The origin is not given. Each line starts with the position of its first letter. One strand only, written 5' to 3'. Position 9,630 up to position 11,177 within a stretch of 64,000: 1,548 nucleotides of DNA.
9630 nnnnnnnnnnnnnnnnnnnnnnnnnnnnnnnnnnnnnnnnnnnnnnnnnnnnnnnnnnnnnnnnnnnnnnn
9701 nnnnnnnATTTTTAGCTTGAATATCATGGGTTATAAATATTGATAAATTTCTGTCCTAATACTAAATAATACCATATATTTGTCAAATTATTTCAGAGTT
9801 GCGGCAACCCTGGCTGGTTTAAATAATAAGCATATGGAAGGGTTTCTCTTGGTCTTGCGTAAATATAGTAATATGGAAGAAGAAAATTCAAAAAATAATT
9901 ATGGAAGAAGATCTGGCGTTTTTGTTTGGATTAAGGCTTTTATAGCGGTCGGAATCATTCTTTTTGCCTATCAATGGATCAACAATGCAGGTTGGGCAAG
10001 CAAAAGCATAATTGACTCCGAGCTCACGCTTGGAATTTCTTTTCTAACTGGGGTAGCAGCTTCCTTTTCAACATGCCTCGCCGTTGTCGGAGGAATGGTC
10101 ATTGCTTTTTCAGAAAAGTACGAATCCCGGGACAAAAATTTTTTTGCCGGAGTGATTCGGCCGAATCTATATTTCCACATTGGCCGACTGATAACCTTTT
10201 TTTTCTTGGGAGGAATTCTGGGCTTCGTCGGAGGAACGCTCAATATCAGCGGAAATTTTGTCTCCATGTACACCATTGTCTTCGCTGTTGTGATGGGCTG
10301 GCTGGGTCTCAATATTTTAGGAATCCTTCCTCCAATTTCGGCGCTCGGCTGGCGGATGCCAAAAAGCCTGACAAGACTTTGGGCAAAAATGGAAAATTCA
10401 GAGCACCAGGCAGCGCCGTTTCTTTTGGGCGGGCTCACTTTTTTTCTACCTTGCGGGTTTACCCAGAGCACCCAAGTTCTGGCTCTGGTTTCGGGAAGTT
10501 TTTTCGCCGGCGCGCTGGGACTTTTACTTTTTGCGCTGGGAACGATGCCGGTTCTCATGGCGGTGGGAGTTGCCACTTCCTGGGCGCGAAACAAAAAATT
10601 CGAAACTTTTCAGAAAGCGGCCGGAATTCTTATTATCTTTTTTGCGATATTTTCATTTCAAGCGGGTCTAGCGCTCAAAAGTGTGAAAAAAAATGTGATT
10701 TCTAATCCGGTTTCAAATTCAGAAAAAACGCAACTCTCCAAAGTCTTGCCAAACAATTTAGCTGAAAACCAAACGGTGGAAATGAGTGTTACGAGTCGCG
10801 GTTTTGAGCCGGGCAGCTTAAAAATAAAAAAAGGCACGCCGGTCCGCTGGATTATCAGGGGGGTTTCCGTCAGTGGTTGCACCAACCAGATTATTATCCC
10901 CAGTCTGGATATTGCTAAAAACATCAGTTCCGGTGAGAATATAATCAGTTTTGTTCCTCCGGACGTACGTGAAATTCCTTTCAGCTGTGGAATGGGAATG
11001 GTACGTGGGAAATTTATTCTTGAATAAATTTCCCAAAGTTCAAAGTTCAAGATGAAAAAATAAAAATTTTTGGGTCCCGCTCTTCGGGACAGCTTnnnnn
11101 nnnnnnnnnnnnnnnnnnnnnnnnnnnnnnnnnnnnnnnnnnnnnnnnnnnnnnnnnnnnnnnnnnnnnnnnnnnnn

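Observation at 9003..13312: Copper handling module: copA, a CcdA-like membrane protein fused to a cupredoxin, an adjacent membrane-anchored cupredoxin, and a third cupredoxin at 31729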

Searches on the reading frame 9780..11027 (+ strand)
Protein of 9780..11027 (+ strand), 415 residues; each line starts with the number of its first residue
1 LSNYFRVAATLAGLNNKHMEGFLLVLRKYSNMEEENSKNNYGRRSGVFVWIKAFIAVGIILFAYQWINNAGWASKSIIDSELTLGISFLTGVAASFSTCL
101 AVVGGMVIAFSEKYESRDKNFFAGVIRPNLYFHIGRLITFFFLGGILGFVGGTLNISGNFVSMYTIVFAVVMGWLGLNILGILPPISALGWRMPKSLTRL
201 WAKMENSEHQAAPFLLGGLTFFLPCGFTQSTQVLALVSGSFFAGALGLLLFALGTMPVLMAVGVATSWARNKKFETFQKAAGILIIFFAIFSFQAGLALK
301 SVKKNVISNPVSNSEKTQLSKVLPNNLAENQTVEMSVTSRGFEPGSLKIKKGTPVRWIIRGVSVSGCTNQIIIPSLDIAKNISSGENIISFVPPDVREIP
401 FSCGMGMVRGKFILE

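Call 4: search_protein_families(library=pfam, proteins=[window:9780-11027:+], max_evalue=0.01)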
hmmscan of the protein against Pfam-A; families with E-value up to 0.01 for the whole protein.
window:9780-11027:+ (415 aa): 2 families
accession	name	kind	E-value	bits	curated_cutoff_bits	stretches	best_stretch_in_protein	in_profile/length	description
PF13386.12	DsbD_2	-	1.4e-32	113.6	24.9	1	88-290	3-198/199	Cytochrome C biogenesis protein transmembrane region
PF13473.12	Cupredoxin_1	-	3.1e-08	34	27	1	325-413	15-103/104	Cupredoxin-like domain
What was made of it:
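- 9834..11027 (+): Protein C. It has 7 predicted TM helices (DsbD_2 domain) and a C-terminal CupA-type cupredoxin predicted to face outside. The alternative TTG start at 9780 gives 415 aa. It lacks the HMA domain found in most orthologues. Pfam DsbD_2 1.4e-32 and Cupredoxin_1 3e-08 (call 4).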

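Call 12: find_homologous_proteins(query=window:9834-11027:+, max_evalue=0.00001)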
Query window:9834-11027:+ (397 aa): 1853 proteins with E <= 0.00001 among 8000 candidates; the best 120 are listed.
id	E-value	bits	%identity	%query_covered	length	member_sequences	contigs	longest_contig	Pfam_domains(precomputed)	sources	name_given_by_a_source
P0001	7.6e-257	869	100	100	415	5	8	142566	PF13473.13,PF13386.13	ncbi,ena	-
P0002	6.3e-151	521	62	97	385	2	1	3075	PF13473.13,PF13386.13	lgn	-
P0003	4.1e-142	492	63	92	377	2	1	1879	PF13473.13,PF13386.13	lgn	-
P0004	1.4e-139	483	62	92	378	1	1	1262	PF13473.13,PF13386.13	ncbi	-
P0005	1.7e-139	483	60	97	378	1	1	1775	PF13473.13,PF13386.13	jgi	-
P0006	3.5e-139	482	59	97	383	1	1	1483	PF13473.13,PF13386.13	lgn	-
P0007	3.8e-138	479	60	97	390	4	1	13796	PF13473.13,PF13386.13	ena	-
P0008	1.4e-137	477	58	96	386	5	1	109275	PF13473.13,PF13386.13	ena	-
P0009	2.3e-137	476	58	92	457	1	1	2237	PF00403.33,PF13473.13,PF13386.13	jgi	jgi:uncharacterized protein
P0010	7.9e-137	474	60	88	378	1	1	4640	PF13473.13,PF13386.13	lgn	-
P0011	8.8e-137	474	56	97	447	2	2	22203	PF00403.33,PF13473.13,PF13386.13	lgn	-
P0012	2.8e-136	473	57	97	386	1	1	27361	PF13473.13,PF13386.13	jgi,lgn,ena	-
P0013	9.3e-136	471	57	98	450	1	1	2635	PF00403.33,PF13473.13,PF13386.13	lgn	-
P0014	1.7e-135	470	58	92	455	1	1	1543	PF00403.33,PF13473.13,PF13386.13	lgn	-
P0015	2.9e-135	469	57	93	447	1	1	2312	PF00403.33,PF13473.13,PF13386.13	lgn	-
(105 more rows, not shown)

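Call 29: find_related_loci(query=A1, collection=genome_contigs, flank=8000)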
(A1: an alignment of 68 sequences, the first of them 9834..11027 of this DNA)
Query A1 (397 aa) in genome_contigs; peptide patterns used: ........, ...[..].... (x = any residue, [..] = any of these).
600 stretches matched a pattern (row limit reached: there are more); 583 encode a relative of the query (tblastn E <= 1e-3); the best 80 are kept; 80 distinct loci.
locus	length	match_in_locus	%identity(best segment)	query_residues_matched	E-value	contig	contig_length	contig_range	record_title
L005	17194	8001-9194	54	7-397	3e-131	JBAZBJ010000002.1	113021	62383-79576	MAG: Parcubacteria group bacterium isolate SO_2017_GW1_11 NODE_1177_length_113021_cov_1.562333_OW334_2017, whole genome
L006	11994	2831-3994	53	11-397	2e-125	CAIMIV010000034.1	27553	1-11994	uncultured bacterium isolate MJ-2014-D5_bin-329 genome assembly, contig: bin-329:34/71, whole genome shotgun sequence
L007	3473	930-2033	55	32-397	2e-125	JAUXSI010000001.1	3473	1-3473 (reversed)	MAG: Candidatus Moraniibacteriota bacterium isolate C12_metabat.bin.56 C12_k141_641939, whole genome shotgun sequence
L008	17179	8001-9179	52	7-397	2e-118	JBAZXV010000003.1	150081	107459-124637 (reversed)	MAG: Parcubacteria group bacterium isolate SO_2017_GW1_64 NODE_810_length_150081_cov_1.574563_OW334_2017, whole genome s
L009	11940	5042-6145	52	30-397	4e-111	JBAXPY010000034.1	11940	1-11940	MAG: Candidatus Moraniibacteriota bacterium isolate ELA543 MAG543_34, whole genome shotgun sequence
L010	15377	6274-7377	45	21-397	3e-104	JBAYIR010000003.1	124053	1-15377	MAG: Patescibacteria group bacterium isolate SO_2016_GW1_35 scaffold00327_OW334_2016, whole genome shotgun sequence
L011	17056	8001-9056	48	36-397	1e-102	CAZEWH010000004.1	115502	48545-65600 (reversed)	MAG TPA_asm: uncultured Gammaproteobacteria bacterium isolate SRP077602_co5_241 genome assembly, contig: NODE_491_length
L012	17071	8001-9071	46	32-397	7e-102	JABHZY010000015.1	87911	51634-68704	MAG: Candidatus Komeilibacteria bacterium isolate SI047_bin95 k141_783532, whole genome shotgun sequence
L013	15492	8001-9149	49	12-397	4e-98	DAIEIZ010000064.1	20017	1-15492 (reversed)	MAG TPA_asm: Candidatus Moraniibacteriota bacterium isolate clean1036 k141_3088831, whole genome shotgun sequence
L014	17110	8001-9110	44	19-397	2e-92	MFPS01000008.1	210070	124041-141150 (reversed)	MAG: Candidatus Magasanikbacteria bacterium RIFCSPHIGHO2_01_FULL_33_34 rifcsphigho2_01_scaffold_52, whole genome shotgun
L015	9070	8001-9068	49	32-389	9e-92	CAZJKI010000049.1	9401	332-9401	MAG TPA_asm: uncultured Caldisericum sp. isolate SRP098346_co1_374 genome assembly, contig: NODE_9581_length_9401_cov_20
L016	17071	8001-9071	44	32-397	9e-90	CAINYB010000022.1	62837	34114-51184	uncultured bacterium isolate LaPlata-7m-a_bin-459 genome assembly, contig: bin-459:22/28, whole genome shotgun sequence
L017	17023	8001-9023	48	47-397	3e-87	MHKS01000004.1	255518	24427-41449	MAG: Candidatus Komeilibacteria bacterium RIFOXYD1_FULL_37_29 rifoxyd1_full_scaffold_3, whole genome shotgun sequence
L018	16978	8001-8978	46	65-396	4e-79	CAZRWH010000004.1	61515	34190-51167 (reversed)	MAG TPA_asm: uncultured Candidatus Peribacteria bacterium isolate SRP167671_co2_242 genome assembly, contig: NODE_593_le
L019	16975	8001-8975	43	68-397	7e-78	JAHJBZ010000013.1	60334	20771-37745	MAG: Patescibacteria group bacterium isolate Modern_marine.mb.280 Modern_marine.mb.280_k141_263784, whole genome shotgun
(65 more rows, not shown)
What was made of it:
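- The motif pair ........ / FSC[WG]MGMV recovered relatives of C in at least 583 stretches of the GTDB species-genome collection, and the best 80 are nearly all CPR (call 29).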

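Call 31: predict_structure(alignment_id=A1)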
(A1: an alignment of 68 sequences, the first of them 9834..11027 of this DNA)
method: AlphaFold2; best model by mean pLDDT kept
length: 397 residues; sequences in the alignment: 68
mean_pLDDT: 71.9   pTM: 0.62
mean pLDDT of the five models: 71.9, 71.8, 70.4, 68.9, 66.4
residues with pLDDT >= 90: 46; 70-90: 195; 50-70: 103; < 50: 53
segments of 3 or more residues with pLDDT < 50: 1-24, 56-64, 290-308
pLDDT, mean of each block of 10 residues (from residue 1): 40 46 58 74 71 48 50 60 65 66 79 89 85 68 78 83 82 82 77 85 69 57 78 80 71 65 74 75 59 41 44 91 87 93 80 86 89 88 79 89
secondary structure, 60 per line:
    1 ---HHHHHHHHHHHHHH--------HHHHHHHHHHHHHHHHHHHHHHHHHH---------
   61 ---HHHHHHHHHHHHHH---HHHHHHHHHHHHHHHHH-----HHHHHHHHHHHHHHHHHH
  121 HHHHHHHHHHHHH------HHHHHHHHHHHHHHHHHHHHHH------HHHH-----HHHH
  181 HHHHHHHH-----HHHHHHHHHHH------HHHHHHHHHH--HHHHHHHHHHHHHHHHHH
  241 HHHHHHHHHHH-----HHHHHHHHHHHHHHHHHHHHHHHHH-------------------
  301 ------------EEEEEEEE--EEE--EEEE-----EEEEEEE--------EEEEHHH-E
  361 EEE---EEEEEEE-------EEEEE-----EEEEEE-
elements in order: H4-17 H26-51 H64-77 H81-97 H103-133 H140-161 H168-171 H177-188 H194-204 H211-220 H223-251 H257-281 E313-320 E323-325 E328-331 E337-343 E352-355 E360-363 E367-373 E381-385 E391-396
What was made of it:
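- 9834..11027 (+): AF2 model pLDDT 72, cupredoxin part about 88 (call 31).
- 10074..10454 (+): The two invariant intramembrane cysteines of C: C99 (10074-10076, TM1) and C225 (10452-10454, TM4, motif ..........). Numbering is for the 415-aa form. They fall in helix breaks of the AF2 model (call 31).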

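Call 34: fold_search(model_id=the predicted structure, library=pdb)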
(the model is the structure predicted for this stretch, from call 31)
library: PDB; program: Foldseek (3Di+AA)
matches with E <= 10: 465; with E <= 0.001: 8
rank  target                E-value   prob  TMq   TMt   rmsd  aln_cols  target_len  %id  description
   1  4f2e                  7.3e-07  1.00  0.21  0.81   2.8        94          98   28  Crystal structure of the Streptococcus pneumoniae D39 copper chaperone CupA with Cu(I) (released 2013-01-30)
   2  4f2f                  9.3e-06  1.00  0.21  0.79   1.1        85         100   25  Crystal structure of the metal binding domain (MBD) of the Streptococcus pneumoniae D39 Cu(I) exporting P-type ATPase Co (released 2013-01-30)
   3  4hcg_A                3.3e-05  1.00  0.21  0.78   2.5        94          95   18  Uncharacterized Cupredoxin-like Domain Protein Cupredoxin_1 with Zinc bound from Bacillus anthracis (released 2012-10-17)
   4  4hcf_B                6.7e-05  1.00  0.20  0.74   3.3        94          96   18  Crystal Structure of Uncharacterized Cupredoxin-like Domain Protein Cupredoxin_1 with Copper Bound from Bacillus anthr (released 2012-10-17)
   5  4hci_B                8.1e-05  1.00  0.20  0.79   2.6        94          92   18  Uncharacterized Cupredoxin-like Domain Protein Cupredoxin_1 from Bacillus anthracis (released 2012-10-17)
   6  4hcg_B                9.8e-05  1.00  0.19  0.72   3.6        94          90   19  Uncharacterized Cupredoxin-like Domain Protein Cupredoxin_1 with Zinc bound from Bacillus anthracis (released 2012-10-17)
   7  4hcf_A                1.5e-04  1.00  0.19  0.79   2.6        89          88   18  Crystal Structure of Uncharacterized Cupredoxin-like Domain Protein Cupredoxin_1 with Copper Bound from Bacillus anthr (released 2012-10-17)
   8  4hci_A                1.7e-04  1.00  0.19  0.80   2.5        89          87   18  Uncharacterized Cupredoxin-like Domain Protein Cupredoxin_1 from Bacillus anthracis (released 2012-10-17)
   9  5u7n_B                1.3e-03  1.00  0.19  0.61   2.8        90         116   17  CRYSTAL STRUCTURE OF A CHIMERIC CUA DOMAIN (SUBUNIT II) OF CYTOCHROME BA3 FROM THERMUS THERMOPHILUS WITH THE AMICYANIN (released 2017-11-22)
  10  5u7n_E                1.3e-03  1.00  0.19  0.61   2.7        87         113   14  CRYSTAL STRUCTURE OF A CHIMERIC CUA DOMAIN (SUBUNIT II) OF CYTOCHROME BA3 FROM THERMUS THERMOPHILUS WITH THE AMICYANIN (released 2017-11-22)
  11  1bxu                  1.3e-03  1.00  0.18  0.65   3.1        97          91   18  OXIDIZED PLASTOCYANIN FROM SYNECHOCOCCUS SP. (released 1999-06-15)
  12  2cua_B                1.4e-03  1.00  0.19  0.54   3.5        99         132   15  THE CUA DOMAIN OF CYTOCHROME BA3 FROM THERMUS THERMOPHILUS (released 1999-05-28)
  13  2qpe_B                1.4e-03  1.00  0.19  0.43   3.1        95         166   17  An unexpected outcome of surface-engineering an integral membrane protein: Improved crystallization of cytochrome ba3  (released 2007-12-11)
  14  5ndc_B                1.4e-03  1.00  0.19  0.44   3.5        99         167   16  Structure of ba3-type cytochrome c oxidase from Thermus thermophilus by serial femtosecond crystallography (released 2017-08-23)
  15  1pcs                  1.6e-03  1.00  0.18  0.64   2.8       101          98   15  THE 2.15 A CRYSTAL STRUCTURE OF A TRIPLE MUTANT PLASTOCYANIN FROM THE CYANOBACTERIUM SYNECHOCYSTIS SP. PCC 6803 (released 1997-12-17)
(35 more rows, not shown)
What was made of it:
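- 10752..11018 (+): CupA-type cupredoxin domain of C with the Cu(I) ligand set C367 (10878), C403 (10986), M405 (10992), M407 (10998). Foldseek top hits 4f2e/4f2f (call 34).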

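Call 47: search_protein_families(library=ncbifam, proteins=[window:9834-11027:+], max_evalue=0.01)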
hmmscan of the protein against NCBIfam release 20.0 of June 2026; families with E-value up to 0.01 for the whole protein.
window:9834-11027:+ (397 aa): 0 families
